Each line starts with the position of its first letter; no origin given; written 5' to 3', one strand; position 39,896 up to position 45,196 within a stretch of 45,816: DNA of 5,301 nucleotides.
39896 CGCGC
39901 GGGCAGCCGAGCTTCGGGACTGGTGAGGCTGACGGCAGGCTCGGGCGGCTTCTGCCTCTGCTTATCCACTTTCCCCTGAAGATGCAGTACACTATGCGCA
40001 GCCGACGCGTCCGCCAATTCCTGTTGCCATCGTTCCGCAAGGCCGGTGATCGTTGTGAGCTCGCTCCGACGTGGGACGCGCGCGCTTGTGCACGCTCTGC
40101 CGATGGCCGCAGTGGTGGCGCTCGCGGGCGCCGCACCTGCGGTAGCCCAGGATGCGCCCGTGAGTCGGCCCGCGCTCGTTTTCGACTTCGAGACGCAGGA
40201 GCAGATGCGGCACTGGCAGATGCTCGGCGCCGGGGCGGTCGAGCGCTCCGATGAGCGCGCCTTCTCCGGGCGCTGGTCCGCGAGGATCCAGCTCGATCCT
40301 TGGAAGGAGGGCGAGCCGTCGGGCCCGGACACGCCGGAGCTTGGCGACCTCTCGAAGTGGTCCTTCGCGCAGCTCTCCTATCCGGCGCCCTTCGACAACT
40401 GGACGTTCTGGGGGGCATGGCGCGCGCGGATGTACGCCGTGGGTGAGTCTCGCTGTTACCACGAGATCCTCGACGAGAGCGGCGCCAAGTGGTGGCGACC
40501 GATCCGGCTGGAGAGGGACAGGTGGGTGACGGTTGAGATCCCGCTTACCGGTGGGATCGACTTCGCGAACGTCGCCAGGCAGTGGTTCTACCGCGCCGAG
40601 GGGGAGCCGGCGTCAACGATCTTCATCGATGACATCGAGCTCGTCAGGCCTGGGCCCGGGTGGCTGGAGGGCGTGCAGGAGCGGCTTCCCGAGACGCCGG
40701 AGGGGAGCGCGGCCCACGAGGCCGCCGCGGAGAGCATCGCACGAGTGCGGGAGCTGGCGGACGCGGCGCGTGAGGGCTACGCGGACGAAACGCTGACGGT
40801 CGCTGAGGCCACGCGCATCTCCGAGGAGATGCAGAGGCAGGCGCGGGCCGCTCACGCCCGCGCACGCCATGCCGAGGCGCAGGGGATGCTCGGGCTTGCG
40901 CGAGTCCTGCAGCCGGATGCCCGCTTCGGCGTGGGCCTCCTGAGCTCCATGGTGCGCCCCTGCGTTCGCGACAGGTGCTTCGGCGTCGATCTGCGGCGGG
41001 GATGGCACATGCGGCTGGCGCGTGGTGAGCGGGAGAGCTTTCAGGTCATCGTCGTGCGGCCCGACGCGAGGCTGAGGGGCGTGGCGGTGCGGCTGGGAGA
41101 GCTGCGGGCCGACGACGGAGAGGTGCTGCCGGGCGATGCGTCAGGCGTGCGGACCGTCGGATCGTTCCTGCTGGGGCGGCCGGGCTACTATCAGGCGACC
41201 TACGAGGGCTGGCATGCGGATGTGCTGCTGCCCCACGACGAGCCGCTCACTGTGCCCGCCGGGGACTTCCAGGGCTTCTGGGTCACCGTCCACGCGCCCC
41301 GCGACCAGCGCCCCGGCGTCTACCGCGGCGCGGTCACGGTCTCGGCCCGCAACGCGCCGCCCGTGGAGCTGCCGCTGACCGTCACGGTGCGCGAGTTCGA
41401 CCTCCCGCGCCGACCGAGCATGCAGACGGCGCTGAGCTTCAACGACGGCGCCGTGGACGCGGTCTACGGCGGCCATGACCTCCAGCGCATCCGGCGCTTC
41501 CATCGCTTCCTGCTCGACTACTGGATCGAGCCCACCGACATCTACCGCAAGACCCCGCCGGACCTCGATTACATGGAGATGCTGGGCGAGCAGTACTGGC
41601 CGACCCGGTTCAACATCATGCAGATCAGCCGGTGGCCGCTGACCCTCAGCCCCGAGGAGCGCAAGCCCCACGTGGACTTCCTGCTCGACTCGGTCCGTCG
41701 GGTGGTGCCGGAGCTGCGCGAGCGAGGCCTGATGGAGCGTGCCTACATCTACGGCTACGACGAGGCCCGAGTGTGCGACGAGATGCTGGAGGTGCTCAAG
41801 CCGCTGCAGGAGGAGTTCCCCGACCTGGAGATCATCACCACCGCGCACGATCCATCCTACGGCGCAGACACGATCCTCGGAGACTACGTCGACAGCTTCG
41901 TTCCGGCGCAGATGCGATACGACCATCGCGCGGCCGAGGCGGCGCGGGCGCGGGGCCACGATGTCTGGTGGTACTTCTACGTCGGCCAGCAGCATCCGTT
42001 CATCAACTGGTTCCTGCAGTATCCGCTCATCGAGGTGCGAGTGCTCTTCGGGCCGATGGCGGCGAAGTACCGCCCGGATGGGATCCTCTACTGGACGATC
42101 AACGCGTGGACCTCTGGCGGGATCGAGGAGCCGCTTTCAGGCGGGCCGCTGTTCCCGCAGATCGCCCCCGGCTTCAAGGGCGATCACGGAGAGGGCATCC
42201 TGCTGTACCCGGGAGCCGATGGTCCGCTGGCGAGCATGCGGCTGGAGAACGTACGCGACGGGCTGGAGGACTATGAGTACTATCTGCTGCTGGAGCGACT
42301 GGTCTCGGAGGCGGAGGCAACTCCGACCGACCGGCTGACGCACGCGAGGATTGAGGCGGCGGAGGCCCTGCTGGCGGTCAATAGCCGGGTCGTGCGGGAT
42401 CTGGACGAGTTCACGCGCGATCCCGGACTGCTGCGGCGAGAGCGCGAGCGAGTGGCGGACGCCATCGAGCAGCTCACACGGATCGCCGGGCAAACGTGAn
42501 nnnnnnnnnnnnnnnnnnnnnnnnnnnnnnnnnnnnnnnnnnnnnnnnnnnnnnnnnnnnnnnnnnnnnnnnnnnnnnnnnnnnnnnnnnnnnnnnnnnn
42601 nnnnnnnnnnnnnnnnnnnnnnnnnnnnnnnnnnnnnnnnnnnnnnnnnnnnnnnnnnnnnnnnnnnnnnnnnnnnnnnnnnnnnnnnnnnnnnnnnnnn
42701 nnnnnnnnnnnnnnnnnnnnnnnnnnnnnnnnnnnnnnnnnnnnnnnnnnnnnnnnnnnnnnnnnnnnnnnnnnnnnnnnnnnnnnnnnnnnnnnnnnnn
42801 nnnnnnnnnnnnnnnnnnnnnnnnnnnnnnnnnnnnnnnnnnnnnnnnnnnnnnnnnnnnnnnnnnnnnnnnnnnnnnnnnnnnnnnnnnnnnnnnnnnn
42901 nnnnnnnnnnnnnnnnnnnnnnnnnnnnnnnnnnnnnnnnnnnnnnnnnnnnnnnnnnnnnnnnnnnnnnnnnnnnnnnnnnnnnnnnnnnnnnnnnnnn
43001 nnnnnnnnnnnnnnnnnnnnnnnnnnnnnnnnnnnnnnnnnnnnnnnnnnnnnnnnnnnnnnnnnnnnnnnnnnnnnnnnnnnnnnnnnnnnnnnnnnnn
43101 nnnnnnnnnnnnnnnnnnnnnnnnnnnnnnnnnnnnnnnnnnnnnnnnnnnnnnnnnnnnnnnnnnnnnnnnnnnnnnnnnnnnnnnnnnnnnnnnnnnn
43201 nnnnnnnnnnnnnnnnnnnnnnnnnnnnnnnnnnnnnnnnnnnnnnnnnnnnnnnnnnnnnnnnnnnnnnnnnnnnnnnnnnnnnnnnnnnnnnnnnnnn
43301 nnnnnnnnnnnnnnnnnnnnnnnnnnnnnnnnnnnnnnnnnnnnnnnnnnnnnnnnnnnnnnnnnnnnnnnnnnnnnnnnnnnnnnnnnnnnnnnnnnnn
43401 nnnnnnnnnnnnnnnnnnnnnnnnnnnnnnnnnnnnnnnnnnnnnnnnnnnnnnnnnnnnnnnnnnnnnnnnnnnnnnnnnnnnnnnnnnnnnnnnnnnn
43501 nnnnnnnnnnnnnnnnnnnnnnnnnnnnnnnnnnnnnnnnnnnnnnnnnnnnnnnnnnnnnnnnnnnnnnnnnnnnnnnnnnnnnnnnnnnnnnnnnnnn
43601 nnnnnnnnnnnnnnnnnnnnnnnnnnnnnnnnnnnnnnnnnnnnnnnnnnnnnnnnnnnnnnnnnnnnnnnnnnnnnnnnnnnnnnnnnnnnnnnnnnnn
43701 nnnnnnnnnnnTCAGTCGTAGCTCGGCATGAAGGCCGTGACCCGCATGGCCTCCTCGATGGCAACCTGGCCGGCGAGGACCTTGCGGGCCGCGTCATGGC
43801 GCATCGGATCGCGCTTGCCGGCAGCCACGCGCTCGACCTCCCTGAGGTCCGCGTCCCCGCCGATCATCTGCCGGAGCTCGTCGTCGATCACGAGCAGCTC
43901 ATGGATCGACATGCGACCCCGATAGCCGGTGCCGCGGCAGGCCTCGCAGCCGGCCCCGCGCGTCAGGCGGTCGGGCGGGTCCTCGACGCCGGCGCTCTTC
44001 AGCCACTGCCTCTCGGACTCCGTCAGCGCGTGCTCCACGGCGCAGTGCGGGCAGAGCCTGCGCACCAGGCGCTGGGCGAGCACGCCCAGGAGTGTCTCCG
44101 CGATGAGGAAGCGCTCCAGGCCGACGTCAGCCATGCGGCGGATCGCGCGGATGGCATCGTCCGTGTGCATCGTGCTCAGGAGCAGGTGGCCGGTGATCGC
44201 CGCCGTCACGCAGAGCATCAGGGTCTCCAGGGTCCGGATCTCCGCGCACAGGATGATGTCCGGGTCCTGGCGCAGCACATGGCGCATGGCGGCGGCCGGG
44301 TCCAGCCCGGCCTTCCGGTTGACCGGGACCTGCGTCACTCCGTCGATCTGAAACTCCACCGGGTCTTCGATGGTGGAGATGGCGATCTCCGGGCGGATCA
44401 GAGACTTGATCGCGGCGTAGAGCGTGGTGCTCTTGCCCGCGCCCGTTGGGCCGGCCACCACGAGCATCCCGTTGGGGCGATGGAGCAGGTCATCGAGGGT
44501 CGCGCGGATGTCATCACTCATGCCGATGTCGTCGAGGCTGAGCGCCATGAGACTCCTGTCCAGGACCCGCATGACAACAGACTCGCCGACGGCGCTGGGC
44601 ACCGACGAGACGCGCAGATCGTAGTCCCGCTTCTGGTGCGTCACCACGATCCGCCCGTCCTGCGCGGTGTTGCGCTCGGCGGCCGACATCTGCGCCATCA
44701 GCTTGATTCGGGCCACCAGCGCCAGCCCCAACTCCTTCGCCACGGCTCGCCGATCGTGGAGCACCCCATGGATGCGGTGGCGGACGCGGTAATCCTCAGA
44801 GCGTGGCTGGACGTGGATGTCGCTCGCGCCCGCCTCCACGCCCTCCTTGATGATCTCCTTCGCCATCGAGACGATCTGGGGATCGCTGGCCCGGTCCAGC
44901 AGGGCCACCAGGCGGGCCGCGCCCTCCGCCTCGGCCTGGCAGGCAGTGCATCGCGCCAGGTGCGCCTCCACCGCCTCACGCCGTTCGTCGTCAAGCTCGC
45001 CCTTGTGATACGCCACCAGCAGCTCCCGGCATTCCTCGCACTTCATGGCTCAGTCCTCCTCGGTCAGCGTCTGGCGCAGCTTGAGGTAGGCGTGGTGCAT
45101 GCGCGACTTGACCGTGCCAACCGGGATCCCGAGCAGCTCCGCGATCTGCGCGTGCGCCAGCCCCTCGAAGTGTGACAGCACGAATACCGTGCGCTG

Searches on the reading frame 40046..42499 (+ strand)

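Call 11: search_protein_families(library=pfam, proteins=[window:40046-42499:+], max_evalue=0.01)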
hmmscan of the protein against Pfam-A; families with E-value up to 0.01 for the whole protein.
window:40046-42499:+ (817 aa): 3 families
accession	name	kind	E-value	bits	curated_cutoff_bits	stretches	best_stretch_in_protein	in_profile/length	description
PF13320.12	GH123_cat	-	4.3e-21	76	23.1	1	543-745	132-320/324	Glycoside hydrolase 123, catalytic domain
PF22680.2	Glyco_hydro_123_N_2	-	2.2e-09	37.8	27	1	320-433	23-141/142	Glycoside hydrolase 123 N-terminal domain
PF19543.5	GH123_N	-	3e-05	22.5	22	1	399-450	256-307/969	Glycoside hydrolase 123, N-terminal domain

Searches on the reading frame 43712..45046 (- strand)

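Call 11: search_protein_families(library=pfam, proteins=[window:43712-45046:-], max_evalue=0.01)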
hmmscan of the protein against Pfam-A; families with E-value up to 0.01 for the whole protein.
window:43712-45046:- (444 aa): 4 families
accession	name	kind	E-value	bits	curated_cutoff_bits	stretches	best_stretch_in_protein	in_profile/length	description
PF00437.27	T2SSE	-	7.4e-111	370.8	24.9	1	54-435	4-370/370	Type II/IV secretion system protein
PF13490.11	zf-HC2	-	5.4e-09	36.4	22.2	1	3-37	1-35/35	Putative zinc-finger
PF13191.12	AAA_16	-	0.00045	21.2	32.6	1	181-232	9-63/167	AAA ATPase domain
PF25199.1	nSTAND_NTPase5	-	0.0035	17.6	34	1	190-229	39-79/145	Novel STAND NTPase 5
